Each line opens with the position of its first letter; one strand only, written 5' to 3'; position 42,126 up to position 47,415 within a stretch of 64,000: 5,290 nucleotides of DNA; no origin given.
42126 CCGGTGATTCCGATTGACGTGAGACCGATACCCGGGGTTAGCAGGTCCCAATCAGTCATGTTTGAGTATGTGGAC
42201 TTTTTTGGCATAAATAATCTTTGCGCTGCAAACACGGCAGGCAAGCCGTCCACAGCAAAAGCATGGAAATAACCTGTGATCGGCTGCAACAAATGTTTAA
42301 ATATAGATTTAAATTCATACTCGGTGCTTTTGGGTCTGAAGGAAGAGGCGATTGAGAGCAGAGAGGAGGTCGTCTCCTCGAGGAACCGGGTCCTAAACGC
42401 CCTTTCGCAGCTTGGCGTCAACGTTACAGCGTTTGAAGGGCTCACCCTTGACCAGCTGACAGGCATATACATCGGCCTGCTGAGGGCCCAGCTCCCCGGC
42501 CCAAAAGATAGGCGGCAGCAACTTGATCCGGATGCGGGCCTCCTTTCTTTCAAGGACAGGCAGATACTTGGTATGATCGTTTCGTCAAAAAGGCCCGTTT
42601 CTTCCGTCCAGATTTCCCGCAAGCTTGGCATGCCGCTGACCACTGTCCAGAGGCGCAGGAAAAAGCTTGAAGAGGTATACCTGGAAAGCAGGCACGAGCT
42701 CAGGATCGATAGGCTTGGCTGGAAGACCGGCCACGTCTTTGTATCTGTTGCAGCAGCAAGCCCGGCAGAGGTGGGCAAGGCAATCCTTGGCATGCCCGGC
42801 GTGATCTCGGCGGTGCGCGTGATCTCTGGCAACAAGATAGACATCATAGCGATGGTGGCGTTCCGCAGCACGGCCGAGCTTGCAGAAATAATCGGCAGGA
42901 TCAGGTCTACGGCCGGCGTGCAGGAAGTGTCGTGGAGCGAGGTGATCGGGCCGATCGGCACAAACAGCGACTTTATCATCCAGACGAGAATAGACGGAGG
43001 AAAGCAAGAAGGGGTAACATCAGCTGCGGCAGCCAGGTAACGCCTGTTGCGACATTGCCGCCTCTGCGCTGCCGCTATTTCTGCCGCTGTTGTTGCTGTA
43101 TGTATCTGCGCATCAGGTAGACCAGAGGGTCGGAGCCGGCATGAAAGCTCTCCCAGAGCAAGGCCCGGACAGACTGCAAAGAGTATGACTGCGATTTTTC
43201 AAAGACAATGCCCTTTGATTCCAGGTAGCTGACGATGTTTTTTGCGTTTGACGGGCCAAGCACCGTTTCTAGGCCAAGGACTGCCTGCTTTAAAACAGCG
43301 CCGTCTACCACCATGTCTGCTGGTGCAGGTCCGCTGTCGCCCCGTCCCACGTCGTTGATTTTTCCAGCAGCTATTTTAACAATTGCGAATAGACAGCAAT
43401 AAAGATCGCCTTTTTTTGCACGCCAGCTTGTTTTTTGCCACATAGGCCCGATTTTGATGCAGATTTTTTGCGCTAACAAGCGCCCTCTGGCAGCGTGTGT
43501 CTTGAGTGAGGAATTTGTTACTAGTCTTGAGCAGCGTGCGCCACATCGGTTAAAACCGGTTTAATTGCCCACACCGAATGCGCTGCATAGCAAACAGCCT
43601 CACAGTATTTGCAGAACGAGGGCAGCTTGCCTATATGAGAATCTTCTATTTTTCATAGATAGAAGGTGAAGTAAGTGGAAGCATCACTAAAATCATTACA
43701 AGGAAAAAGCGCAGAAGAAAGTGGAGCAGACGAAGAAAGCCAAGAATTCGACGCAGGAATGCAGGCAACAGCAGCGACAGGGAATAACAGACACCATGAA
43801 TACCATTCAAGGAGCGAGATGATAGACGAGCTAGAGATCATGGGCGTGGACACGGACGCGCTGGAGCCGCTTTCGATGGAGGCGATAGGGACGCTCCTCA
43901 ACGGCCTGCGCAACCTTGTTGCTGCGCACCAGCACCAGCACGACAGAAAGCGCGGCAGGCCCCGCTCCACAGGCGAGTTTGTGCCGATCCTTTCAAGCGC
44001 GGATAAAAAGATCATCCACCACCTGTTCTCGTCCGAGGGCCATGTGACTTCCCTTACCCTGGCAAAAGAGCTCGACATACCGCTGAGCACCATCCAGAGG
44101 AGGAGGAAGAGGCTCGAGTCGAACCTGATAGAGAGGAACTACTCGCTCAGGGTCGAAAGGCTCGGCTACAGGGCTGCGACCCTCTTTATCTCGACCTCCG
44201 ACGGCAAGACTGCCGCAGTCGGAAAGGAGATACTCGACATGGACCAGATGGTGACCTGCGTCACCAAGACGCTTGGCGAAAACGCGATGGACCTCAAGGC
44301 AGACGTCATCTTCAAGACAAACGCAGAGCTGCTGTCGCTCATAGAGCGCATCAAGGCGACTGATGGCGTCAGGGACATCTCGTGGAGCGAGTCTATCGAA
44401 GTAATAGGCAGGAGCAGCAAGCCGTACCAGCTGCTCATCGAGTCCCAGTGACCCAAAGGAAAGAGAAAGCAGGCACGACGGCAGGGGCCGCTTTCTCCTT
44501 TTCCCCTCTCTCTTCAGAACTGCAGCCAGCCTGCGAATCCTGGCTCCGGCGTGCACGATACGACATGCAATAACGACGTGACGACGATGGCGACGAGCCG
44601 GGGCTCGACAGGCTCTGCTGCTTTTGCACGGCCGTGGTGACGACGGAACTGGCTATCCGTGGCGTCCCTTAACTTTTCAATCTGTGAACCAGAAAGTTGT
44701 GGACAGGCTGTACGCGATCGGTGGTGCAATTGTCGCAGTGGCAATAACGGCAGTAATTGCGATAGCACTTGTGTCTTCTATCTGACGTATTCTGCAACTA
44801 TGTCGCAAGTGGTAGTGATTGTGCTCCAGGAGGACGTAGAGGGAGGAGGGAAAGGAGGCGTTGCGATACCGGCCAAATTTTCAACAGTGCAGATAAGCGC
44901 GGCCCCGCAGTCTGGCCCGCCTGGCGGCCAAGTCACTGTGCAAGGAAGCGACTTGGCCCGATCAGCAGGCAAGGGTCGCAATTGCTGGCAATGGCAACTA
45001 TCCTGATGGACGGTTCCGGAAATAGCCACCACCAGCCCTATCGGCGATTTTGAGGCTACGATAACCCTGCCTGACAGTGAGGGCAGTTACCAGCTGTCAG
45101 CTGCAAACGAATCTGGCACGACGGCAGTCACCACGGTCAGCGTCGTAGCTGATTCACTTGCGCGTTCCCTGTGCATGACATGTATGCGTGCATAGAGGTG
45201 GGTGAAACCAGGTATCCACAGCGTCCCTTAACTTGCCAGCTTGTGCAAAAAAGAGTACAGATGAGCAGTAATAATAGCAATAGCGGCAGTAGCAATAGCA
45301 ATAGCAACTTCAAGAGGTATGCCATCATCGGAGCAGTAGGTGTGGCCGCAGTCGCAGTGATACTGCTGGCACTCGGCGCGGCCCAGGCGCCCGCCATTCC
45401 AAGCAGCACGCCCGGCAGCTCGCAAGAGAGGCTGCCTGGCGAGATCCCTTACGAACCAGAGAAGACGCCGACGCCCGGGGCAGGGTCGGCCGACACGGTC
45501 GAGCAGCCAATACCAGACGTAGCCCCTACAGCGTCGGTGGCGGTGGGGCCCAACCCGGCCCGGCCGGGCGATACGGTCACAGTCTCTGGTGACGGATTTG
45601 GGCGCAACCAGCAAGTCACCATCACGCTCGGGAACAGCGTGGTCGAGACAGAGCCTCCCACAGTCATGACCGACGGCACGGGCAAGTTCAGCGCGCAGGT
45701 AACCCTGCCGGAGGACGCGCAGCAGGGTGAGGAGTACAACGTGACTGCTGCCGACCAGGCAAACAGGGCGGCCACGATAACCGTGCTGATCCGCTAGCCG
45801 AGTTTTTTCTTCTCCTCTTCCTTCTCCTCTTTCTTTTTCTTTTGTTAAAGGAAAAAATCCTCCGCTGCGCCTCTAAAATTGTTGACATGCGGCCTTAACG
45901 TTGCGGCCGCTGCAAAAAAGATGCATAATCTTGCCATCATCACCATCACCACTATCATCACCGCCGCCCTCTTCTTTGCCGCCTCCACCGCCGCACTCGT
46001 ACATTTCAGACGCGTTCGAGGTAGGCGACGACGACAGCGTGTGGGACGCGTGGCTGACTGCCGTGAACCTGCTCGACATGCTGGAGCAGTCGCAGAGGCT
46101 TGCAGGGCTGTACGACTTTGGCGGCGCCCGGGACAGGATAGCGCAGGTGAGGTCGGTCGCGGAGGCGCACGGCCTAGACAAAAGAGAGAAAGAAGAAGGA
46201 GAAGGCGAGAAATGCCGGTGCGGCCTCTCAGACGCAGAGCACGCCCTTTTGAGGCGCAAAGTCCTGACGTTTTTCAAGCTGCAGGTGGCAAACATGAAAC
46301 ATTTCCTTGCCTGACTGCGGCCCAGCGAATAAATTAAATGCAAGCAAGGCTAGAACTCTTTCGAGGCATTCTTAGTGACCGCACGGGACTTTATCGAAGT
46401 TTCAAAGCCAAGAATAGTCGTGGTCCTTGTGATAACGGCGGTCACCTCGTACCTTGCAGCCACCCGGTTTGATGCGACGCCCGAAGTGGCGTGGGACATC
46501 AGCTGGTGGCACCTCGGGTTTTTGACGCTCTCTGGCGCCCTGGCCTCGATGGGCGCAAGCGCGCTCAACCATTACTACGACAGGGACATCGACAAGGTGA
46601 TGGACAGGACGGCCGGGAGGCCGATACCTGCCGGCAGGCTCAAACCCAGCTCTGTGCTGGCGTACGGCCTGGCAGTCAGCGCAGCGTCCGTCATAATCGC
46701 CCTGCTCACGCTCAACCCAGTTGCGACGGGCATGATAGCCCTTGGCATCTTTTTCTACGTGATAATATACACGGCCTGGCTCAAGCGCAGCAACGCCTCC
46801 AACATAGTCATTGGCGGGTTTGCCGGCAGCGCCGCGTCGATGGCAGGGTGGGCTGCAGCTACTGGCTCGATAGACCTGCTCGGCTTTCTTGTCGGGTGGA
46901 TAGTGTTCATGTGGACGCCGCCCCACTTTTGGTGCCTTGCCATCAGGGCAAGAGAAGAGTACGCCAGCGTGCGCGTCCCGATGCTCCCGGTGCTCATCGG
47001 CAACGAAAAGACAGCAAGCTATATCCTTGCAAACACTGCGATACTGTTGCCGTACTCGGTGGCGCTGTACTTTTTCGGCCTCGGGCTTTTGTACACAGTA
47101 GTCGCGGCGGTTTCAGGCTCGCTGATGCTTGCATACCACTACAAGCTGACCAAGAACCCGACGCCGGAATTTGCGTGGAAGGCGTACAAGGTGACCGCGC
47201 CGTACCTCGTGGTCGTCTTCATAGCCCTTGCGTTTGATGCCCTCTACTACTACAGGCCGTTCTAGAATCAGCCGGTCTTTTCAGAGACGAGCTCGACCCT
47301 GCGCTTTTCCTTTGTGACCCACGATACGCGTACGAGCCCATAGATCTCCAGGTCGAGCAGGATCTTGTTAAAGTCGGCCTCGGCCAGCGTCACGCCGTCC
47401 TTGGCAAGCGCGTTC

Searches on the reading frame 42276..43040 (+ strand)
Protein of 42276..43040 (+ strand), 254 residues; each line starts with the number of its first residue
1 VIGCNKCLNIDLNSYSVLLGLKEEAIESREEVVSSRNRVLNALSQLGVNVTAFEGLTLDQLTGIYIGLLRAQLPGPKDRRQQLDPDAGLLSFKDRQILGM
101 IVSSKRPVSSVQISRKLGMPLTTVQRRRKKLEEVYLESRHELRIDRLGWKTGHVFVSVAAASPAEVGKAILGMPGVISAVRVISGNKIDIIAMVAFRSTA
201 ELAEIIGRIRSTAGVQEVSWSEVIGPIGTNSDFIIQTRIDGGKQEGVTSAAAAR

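Call 75: search_protein_families(library=pfam, proteins=[window:42276-43040:+], max_evalue=0.01)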
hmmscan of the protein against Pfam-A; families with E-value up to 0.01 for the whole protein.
window:42276-43040:+ (254 aa): 5 families
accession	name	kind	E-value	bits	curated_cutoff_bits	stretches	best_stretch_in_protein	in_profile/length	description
PF01037.27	AsnC_trans_reg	-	2.1e-06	28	25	1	155-221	2-68/73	Lrp/AsnC ligand binding domain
PF13412.12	HTH_24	-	5.5e-05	23.1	21.9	1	94-133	5-43/48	Winged helix-turn-helix DNA-binding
PF13404.12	HTH_AsnC-type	-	0.0028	17.9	27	0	109-132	19-42/42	AsnC-type helix-turn-helix domain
PF12840.13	HTH_20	-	0.0065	16.9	27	0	95-134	7-45/51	Helix-turn-helix domain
PF09339.16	HTH_IclR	-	0.0082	16.3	22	0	96-132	7-43/52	IclR helix-turn-helix domain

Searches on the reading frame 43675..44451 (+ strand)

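Call 75: search_protein_families(library=pfam, proteins=[window:43675-44451:+], max_evalue=0.01)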
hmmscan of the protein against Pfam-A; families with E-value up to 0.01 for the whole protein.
window:43675-44451:+ (258 aa): 2 families
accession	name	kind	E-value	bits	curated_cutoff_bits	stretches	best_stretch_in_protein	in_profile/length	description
PF13412.12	HTH_24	-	0.00059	19.8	21.9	1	109-149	4-43/48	Winged helix-turn-helix DNA-binding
PF08279.18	HTH_11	-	0.001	19.3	25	1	111-151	3-43/55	HTH domain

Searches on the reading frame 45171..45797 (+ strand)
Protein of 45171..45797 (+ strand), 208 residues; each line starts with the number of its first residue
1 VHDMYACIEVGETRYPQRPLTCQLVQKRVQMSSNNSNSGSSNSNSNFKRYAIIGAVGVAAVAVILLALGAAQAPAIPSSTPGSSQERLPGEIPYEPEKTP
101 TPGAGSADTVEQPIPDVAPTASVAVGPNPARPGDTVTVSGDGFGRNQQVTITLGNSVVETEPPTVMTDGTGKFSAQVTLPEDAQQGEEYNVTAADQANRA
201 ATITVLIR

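Call 75: search_protein_families(library=pfam, proteins=[window:45171-45797:+], max_evalue=0.01)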
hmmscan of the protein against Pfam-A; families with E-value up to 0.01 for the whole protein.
window:45171-45797:+ (208 aa): 2 families
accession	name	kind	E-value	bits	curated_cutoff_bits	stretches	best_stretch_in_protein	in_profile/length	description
PF17936.7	Big_6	-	0.0063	17.2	27.6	0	134-202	13-75/83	Bacterial Ig domain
PF01833.30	TIG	-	0.0063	16.9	20.9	1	126-192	7-69/84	IPT/TIG domain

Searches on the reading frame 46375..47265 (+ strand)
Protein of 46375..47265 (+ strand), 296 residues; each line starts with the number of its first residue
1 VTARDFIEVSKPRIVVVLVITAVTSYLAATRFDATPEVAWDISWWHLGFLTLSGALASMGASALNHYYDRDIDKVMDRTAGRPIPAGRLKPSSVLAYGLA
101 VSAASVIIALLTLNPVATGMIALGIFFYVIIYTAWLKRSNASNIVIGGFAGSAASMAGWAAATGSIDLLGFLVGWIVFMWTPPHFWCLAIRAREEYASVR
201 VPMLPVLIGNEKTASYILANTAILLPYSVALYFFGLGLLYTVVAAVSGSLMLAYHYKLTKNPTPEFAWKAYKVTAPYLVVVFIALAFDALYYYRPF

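Call 75: search_protein_families(library=pfam, proteins=[window:46375-47265:+], max_evalue=0.01)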
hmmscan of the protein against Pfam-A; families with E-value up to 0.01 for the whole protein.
window:46375-47265:+ (296 aa): 1 family
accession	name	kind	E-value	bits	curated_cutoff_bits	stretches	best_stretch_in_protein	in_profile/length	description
PF01040.23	UbiA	-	3.1e-55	187.6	34.2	1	40-271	15-244/250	UbiA prenyltransferase family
